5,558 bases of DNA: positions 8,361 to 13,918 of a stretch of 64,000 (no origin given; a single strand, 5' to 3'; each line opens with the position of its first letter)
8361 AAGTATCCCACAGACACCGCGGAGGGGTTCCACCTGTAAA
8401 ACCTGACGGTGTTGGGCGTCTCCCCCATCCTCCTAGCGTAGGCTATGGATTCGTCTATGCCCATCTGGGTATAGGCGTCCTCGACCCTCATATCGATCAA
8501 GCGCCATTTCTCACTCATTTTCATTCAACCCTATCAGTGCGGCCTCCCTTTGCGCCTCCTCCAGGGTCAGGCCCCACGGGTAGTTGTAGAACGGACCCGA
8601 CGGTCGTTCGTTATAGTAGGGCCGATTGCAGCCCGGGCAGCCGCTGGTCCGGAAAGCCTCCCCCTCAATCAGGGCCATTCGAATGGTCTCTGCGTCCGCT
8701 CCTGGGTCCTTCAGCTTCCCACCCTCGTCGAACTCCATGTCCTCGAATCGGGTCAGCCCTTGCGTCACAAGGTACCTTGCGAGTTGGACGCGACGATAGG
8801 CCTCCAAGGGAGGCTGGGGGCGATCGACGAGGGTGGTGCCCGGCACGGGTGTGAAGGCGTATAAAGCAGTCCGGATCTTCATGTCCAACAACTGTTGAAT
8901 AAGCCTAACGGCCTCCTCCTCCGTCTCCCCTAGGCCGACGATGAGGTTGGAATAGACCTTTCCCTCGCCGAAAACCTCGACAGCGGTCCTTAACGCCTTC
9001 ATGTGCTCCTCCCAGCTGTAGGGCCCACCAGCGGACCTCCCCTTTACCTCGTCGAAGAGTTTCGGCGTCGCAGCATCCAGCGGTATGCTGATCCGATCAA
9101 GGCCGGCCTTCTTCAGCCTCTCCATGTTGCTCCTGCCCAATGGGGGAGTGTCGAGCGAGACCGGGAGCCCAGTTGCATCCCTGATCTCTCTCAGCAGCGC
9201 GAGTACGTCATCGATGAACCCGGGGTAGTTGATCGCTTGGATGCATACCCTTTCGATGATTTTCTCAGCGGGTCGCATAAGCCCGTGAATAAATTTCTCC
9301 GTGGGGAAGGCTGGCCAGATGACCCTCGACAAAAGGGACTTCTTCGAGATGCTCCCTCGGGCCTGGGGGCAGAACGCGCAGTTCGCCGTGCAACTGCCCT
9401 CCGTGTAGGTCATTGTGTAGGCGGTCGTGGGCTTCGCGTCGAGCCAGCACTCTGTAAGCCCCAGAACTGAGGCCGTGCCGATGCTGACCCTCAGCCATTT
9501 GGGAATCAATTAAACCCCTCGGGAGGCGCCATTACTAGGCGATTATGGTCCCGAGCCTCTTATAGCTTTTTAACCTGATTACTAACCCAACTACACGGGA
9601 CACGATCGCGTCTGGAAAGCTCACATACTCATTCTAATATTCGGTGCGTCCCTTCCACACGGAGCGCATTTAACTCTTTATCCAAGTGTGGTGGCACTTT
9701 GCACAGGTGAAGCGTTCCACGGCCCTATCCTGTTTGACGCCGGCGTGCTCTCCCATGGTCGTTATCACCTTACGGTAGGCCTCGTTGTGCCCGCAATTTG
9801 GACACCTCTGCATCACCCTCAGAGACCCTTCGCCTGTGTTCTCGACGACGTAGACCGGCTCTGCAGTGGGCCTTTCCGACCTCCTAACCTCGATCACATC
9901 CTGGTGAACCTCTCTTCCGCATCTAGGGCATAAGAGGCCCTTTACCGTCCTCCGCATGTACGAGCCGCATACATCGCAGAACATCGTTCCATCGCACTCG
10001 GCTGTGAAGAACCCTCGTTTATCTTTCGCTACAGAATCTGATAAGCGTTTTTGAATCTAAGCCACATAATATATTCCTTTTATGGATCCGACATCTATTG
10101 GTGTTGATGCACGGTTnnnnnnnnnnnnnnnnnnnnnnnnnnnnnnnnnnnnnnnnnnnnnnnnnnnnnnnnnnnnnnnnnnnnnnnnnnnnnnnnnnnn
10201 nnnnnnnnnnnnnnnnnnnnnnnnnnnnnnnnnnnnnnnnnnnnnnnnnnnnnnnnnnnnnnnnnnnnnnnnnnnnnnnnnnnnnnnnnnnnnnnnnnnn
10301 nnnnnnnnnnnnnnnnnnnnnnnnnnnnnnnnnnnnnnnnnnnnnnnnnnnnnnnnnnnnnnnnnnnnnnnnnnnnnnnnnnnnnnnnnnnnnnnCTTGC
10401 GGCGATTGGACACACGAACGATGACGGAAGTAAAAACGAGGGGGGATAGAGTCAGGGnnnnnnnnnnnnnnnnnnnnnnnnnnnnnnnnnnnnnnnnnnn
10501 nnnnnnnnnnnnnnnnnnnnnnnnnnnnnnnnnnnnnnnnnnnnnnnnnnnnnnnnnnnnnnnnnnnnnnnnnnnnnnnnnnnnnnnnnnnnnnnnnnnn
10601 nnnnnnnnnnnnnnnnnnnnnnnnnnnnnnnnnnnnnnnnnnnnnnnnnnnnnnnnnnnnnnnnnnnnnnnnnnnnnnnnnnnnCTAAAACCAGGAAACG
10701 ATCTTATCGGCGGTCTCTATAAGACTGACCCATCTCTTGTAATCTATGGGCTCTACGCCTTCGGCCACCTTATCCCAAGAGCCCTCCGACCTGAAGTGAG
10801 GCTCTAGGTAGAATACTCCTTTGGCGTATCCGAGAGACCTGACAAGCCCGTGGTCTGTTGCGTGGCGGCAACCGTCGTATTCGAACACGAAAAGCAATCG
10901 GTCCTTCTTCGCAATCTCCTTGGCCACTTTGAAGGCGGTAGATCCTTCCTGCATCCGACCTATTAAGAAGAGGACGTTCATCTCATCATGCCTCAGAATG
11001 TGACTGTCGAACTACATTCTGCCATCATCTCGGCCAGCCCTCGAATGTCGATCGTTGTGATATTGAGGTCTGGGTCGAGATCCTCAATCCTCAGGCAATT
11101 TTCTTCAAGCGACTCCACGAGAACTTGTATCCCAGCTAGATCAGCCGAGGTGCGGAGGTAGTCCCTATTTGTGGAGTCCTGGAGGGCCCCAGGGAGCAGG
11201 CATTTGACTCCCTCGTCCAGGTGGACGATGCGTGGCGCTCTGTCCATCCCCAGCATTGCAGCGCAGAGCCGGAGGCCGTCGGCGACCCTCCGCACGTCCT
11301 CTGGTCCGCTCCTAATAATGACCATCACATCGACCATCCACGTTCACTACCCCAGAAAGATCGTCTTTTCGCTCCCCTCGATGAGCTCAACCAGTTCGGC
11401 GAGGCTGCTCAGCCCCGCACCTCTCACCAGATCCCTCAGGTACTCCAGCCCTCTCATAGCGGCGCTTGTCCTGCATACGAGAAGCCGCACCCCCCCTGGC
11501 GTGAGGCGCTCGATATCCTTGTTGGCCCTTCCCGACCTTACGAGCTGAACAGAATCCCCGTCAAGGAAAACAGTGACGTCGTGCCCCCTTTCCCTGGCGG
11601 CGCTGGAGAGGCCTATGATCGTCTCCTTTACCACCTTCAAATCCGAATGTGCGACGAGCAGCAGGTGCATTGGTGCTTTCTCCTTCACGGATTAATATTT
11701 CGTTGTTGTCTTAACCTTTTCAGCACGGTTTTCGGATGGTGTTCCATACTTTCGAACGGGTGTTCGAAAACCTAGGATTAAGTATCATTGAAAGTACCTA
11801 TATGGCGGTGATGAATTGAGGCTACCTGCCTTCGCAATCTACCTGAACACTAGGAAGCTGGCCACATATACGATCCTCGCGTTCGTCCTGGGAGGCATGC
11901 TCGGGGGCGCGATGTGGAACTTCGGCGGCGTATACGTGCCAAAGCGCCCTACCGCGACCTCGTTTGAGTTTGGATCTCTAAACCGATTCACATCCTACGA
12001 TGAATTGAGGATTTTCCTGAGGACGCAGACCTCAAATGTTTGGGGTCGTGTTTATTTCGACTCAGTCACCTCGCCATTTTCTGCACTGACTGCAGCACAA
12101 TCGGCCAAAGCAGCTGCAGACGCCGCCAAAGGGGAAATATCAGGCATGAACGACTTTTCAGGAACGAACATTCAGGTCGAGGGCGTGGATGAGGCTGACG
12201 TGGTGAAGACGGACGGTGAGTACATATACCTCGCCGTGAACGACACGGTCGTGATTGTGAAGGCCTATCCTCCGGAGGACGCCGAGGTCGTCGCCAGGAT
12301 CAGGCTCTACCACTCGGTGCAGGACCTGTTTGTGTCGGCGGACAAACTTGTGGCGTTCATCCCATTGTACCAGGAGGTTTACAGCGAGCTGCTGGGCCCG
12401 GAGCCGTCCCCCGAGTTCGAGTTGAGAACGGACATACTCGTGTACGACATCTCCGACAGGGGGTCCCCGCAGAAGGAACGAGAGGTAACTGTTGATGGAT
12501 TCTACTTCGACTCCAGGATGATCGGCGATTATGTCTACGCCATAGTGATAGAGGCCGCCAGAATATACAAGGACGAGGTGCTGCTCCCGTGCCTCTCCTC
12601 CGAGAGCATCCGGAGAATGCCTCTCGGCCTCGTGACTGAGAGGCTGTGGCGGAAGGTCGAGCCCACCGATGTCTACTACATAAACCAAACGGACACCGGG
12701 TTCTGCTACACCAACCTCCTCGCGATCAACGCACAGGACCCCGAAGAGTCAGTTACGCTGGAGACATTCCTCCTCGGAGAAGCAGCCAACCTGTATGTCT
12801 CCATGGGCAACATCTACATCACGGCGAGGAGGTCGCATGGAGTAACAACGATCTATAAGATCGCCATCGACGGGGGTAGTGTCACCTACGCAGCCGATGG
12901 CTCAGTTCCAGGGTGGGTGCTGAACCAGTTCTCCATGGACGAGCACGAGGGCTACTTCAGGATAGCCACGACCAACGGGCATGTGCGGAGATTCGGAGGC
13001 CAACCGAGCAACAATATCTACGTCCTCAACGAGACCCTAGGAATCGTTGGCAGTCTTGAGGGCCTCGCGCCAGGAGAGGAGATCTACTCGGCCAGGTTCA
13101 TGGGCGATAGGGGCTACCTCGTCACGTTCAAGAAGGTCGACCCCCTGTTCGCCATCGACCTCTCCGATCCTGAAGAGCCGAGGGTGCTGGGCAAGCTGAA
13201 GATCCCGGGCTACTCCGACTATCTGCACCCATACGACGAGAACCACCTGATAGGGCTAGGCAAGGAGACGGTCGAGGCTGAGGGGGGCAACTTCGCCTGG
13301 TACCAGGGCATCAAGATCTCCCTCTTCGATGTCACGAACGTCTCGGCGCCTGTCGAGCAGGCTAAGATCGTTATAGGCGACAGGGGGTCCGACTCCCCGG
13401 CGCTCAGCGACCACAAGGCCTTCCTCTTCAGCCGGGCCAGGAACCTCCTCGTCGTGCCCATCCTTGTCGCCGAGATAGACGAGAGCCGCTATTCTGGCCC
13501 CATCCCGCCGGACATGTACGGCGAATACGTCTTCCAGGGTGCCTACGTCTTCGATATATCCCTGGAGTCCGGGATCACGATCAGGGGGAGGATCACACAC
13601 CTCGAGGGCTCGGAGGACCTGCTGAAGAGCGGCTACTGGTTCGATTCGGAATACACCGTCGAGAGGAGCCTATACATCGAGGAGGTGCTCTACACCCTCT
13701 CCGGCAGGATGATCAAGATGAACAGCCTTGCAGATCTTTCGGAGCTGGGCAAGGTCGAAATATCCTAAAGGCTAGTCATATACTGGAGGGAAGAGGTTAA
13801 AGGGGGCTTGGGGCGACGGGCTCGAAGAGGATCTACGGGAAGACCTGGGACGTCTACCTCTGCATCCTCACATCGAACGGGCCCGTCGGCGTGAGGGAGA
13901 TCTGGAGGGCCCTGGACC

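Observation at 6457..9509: Lipoylation cluster with two radical-SAM proteins flanking split LplA: candidate LipS1/LipS2-type two-component lipoyl synthase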

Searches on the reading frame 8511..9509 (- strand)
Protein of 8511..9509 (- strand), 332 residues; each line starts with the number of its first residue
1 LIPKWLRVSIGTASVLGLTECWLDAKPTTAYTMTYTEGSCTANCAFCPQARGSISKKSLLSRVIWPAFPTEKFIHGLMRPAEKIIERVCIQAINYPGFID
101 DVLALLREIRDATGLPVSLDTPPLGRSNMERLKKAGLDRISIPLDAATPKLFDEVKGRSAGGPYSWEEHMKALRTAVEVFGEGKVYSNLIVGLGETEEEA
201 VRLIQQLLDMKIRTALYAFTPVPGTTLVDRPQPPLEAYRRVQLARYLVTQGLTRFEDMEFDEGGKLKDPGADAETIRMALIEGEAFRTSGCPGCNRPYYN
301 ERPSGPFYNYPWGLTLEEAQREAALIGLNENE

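Call 3: search_protein_families(library=pfam, proteins=[window:8511-9509:-], max_evalue=0.01)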
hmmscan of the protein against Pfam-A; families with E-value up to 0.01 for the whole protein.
window:8511-9509:- (332 aa): 1 family
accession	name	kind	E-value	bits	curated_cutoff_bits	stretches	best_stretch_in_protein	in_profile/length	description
PF04055.27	Radical_SAM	-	1.8e-18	67.7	29.5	1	40-206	7-165/166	Radical SAM superfamily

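Call 4: search_protein_families(library=ncbifam, proteins=[window:8511-9509:-], max_evalue=0.01)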
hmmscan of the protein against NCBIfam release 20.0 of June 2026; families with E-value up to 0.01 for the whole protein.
window:8511-9509:- (332 aa): 16 families
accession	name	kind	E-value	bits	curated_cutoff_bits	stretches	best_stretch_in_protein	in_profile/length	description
NF053743.1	LipS2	equivalog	4.6e-101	338.1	270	1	6-311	1-292/292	LipS2 family lipoyl synthase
NF045502.1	variant_rSAM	domain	4.1e-19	68.7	125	1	101-242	203-348/357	radical SAM protein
TIGR04043.1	rSAM_MSMEG_0568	hypoth_equivalog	4.3e-16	58.8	303.7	1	108-251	187-331/354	MSMEG_0568 family radical SAM protein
TIGR00433.2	bioB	equivalog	3.5e-15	56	225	1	33-248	44-251/307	biotin synthase BioB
NF004019.1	PRK05481.1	subfamily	1.4e-05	24.5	203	1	165-213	172-220/286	lipoyl synthase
TIGR02668.1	moaA_archaeal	equivalog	1.6e-05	24.1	325.25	1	85-209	57-175/303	GTP 3',8-cyclase MoaA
TIGR00510.1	lipA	equivalog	1.7e-05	24.3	310.25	1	148-212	177-236/302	lipoyl synthase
TIGR03957.1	rSAM_HmdB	equivalog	2.4e-05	23.7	320.9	1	83-246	89-248/317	5,10-methenyltetrahydromethanopterin hydrogenase cofactor biosynthesis protein HmdB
TIGR04053.2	TIGR04053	equivalog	5.4e-05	22.6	395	1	110-211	80-177/366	TIGR04053 family radical SAM/SPASM domain-containing protein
NF001199.0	PRK00164.2-1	equivalog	5.4e-05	22.5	231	1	39-191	21-159/308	GTP 3',8-cyclase MoaA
NF009544.0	PRK12928.1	subfamily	0.00013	21.4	210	0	166-212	193-239/300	lipoyl synthase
TIGR02666.1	moaA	equivalog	0.0012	17.9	284.05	1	126-219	104-192/336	GTP 3',8-cyclase MoaA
TIGR03910.1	pyrrolys_PylB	equivalog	0.0024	16.8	348.2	0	99-231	124-250/347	methylornithine synthase PylB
TIGR03699.1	menaquin_MqnC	equivalog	0.0048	15.8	428.1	0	128-222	145-235/342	cyclic dehypoxanthinyl futalosine synthase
NF053742.1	LipS1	equivalog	0.0051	16.4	230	0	100-244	70-209/268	LipS1 family lipoyl synthase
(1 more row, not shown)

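Call 9: find_encoding_contigs(protein=window:8511-9509:-, flank=10000, max_places=6)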
Protein window:8511-9509:- (332 aa): 4 contigs read that carry it; 4 places shown.
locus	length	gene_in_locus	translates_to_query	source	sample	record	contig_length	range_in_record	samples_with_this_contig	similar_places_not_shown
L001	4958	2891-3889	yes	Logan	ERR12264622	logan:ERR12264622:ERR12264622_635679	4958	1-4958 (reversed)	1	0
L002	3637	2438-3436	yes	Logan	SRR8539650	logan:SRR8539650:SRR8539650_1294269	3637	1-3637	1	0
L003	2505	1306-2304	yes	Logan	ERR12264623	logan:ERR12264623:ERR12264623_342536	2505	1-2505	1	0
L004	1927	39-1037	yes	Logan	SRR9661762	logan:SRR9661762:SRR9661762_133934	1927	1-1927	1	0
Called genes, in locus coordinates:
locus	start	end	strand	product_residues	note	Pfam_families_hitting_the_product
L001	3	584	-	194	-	?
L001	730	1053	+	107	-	PF02635:DsrE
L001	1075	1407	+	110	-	-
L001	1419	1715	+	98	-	-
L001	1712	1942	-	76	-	-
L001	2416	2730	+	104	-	PF12773:DZR (faint)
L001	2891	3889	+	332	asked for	PF04055:Radical_SAM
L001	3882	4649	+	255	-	PF21948:LplA-B_cat, PF03099:BPL_LplA_LipB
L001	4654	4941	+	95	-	PF10437:Lip_prot_lig_C (weak)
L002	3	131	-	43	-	?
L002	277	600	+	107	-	PF02635:DsrE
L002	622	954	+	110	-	-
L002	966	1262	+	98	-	-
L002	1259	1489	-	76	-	-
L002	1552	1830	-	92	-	PF00708:Acylphosphatase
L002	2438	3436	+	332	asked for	PF04055:Radical_SAM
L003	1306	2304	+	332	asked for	PF04055:Radical_SAM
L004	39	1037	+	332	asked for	PF04055:Radical_SAM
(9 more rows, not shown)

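Call 29: search_solved_structures(query=window:8511-9509:-, max_evalue=0.001)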
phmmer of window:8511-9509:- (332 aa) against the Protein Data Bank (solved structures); distinct sequences matched with E-value up to 0.001: 2.
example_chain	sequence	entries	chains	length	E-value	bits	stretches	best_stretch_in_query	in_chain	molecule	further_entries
8vdw_A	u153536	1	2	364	8e-05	25.1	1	36-254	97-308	Biotin synthase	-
1r30_A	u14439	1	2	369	8.1e-05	25.1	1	33-252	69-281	Biotin synthase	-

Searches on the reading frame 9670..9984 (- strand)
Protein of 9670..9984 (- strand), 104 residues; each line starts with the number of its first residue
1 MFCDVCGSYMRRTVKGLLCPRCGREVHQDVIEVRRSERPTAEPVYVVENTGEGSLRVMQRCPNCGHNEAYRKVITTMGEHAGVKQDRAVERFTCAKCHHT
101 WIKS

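Call 3: search_protein_families(library=pfam, proteins=[window:9670-9984:-], max_evalue=0.01)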
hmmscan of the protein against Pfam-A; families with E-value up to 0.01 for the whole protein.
window:9670-9984:- (104 aa): 17 families
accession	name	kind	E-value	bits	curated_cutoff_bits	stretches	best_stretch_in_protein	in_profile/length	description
PF12773.13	DZR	-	9.8e-06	26.1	27.3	0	2-29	14-37/45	Double zinc ribbon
PF25208.1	DUF7838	-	0.00033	20.9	28.5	1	55-103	3-45/55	Domain of unknown function (DUF7838)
PF14803.11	Zn_ribbon_Nudix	-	0.00036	20.8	25.6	0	85-99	16-30/34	Nudix N-terminal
PF07282.18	Cas12f1-like_TNB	-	0.00056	20.4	26.3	0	3-30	31-54/60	Cas12f1-like, TNB domain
PF12647.12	RNHCP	-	0.0012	19.2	24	1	2-71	5-79/90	RNHCP domain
PF24460.1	DUF7575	-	0.0014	18.4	28.5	0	18-29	5-16/28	Domain of unknown function (DUF7575)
PF18912.6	DZR_2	-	0.0017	18.6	27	0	2-29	23-49/56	Double zinc ribbon domain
PF01096.23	Zn_ribbon_TFIIS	-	0.0018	18.5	21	0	60-70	2-12/39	Transcription factor S-II (TFIIS)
PF00130.28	C1_1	-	0.0028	17.9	26.5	1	1-29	12-41/53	Phorbol esters/diacylglycerol binding domain (C1 domain)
PF22113.1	Mtrc-MtrF_II-IV_dom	-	0.004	17.1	30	1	19-99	84-164/176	Outer membrane cytochrome MtrC/MtrF-like, domains II/IV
PF00628.35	PHD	-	0.0047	17.4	24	0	3-38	1-35/47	PHD-finger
PF21349.2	RUBY_RBDX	-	0.0047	16.8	26.5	0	60-68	18-26/30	Rubrerythrin, rubredoxin-like domain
PF12760.12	Zn_ribbon_IS1595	-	0.0062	16.9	25.4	0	59-100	19-46/46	Transposase zinc-ribbon domain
PF07754.17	HVO_2753_ZBP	-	0.0066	16.7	33.2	0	59-71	17-29/46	Small zinc finger protein HVO_2753-like, Zn-binding pocket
PF08274.17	Zn_Ribbon_YjdM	-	0.007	16.8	30.8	0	60-101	4-29/30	PhnA Zinc-Ribbon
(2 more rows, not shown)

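Call 4: search_protein_families(library=ncbifam, proteins=[window:9670-9984:-], max_evalue=0.01)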
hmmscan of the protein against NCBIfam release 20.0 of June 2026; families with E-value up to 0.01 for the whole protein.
window:9670-9984:- (104 aa): 9 families
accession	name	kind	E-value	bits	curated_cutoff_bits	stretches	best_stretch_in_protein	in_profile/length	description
TIGR01384.1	TFS_arch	equivalog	7.9e-09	36.1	64.75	1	1-101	1-97/101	transcription factor S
TIGR02605.1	CxxC_CxxC_SSSS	subfamily_domain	0.00026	21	31.3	0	59-75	27-42/52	FmdB family zinc ribbon protein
NF040506.1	PG0870_Nterm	domain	0.00043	20.3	50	0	59-76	12-29/56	PG0870-related protein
NF047723.1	TransFacS4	equivalog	0.00059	20.3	120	1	2-69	3-71/90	transcription factor S4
NF011481.0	PRK14890.1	equivalog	0.00098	19.1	61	0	3-26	12-37/61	putative Zn-ribbon RNA-binding protein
NF047912.1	ECs_2282_CxxC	subfamily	0.0011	18.8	37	0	60-100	4-36/60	ECs_2282 family putative zinc-binding protein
TIGR03655.1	anti_R_Lar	subfamily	0.0044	17.3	39.6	0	59-98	2-35/55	Lar family restriction alleviation protein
NF034126.3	PRK09521.1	equivalog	0.0045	16.8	90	1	2-27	146-171/180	exosome complex RNA-binding protein Csl4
NF038384.1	zinc_YnfU_fam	subfamily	0.0068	16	36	0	17-34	17-34/52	YnfU family zinc-binding protein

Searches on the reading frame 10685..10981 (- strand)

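Call 3: search_protein_families(library=pfam, proteins=[window:10685-10981:-], max_evalue=0.01)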
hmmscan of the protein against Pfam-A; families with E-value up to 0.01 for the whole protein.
window:10685-10981:- (98 aa): 1 family
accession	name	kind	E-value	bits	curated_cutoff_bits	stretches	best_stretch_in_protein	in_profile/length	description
PF04077.17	DsrH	-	0.0023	18.5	24.4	1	36-93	27-87/88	DsrH like protein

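Call 4: search_protein_families(library=ncbifam, proteins=[window:10685-10981:-], max_evalue=0.01)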
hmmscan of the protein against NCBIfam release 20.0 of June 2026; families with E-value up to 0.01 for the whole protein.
window:10685-10981:- (98 aa): 1 family
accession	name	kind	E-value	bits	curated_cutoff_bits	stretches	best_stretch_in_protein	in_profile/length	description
TIGR03011.1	sulf_tusB_dsrH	equivalog_domain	3.6e-06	27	49.2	1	21-97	19-95/95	sulfurtransferase complex subunit TusB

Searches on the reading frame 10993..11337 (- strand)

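Call 3: search_protein_families(library=pfam, proteins=[window:10993-11337:-], max_evalue=0.01)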
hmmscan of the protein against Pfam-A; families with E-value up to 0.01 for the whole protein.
window:10993-11337:- (114 aa): 1 family
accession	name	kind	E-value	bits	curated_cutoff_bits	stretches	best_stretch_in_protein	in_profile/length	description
PF02635.20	DsrE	-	0.0018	18.9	22.7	1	4-114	3-116/116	DsrE/DsrF-like family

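Call 4: search_protein_families(library=ncbifam, proteins=[window:10993-11337:-], max_evalue=0.01)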
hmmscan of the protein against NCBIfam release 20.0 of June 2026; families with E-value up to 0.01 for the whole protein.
window:10993-11337:- (114 aa): 0 families

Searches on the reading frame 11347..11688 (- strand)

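Call 3: search_protein_families(library=pfam, proteins=[window:11347-11688:-], max_evalue=0.01)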
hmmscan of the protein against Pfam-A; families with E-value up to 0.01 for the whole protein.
window:11347-11688:- (113 aa): 2 families
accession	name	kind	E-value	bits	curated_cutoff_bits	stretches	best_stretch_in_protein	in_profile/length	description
PF02635.20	DsrE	-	4.3e-09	37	22.7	1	26-110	22-114/116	DsrE/DsrF-like family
PF13579.12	Glyco_trans_4_4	-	0.0053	17.5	29.7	1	27-88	10-64/158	Glycosyl transferase 4-like domain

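Call 4: search_protein_families(library=ncbifam, proteins=[window:11347-11688:-], max_evalue=0.01)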
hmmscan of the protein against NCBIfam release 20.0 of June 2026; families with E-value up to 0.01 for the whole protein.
window:11347-11688:- (113 aa): 0 families

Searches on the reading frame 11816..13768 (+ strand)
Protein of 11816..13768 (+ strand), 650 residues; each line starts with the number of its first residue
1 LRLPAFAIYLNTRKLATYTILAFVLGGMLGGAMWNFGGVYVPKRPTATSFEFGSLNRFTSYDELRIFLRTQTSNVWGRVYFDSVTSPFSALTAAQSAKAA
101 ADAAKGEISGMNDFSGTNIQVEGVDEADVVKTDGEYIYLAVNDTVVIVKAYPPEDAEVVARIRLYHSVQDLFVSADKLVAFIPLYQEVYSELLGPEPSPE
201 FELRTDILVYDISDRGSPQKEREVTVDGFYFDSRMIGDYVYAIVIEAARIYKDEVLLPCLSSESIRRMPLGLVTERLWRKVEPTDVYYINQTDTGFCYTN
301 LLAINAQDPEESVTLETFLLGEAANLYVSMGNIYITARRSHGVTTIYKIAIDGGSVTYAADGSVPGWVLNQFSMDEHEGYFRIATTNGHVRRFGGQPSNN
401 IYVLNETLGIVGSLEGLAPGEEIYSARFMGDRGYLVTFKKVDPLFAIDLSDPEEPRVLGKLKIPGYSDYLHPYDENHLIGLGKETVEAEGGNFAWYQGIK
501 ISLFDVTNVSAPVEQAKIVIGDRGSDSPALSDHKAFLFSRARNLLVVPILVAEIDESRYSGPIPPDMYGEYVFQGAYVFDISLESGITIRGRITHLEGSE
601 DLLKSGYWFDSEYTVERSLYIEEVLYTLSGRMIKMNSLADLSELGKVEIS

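Call 33: search_protein_families(library=pfam, proteins=[window:11816-13768:+], max_evalue=0.0001)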
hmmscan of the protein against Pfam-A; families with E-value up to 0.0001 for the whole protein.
window:11816-13768:+ (650 aa): 1 family
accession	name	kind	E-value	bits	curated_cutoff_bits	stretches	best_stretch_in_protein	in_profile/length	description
PF09826.15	Beta_propel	-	1.1e-158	529.6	22.4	1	114-640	1-494/495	Beta propeller domain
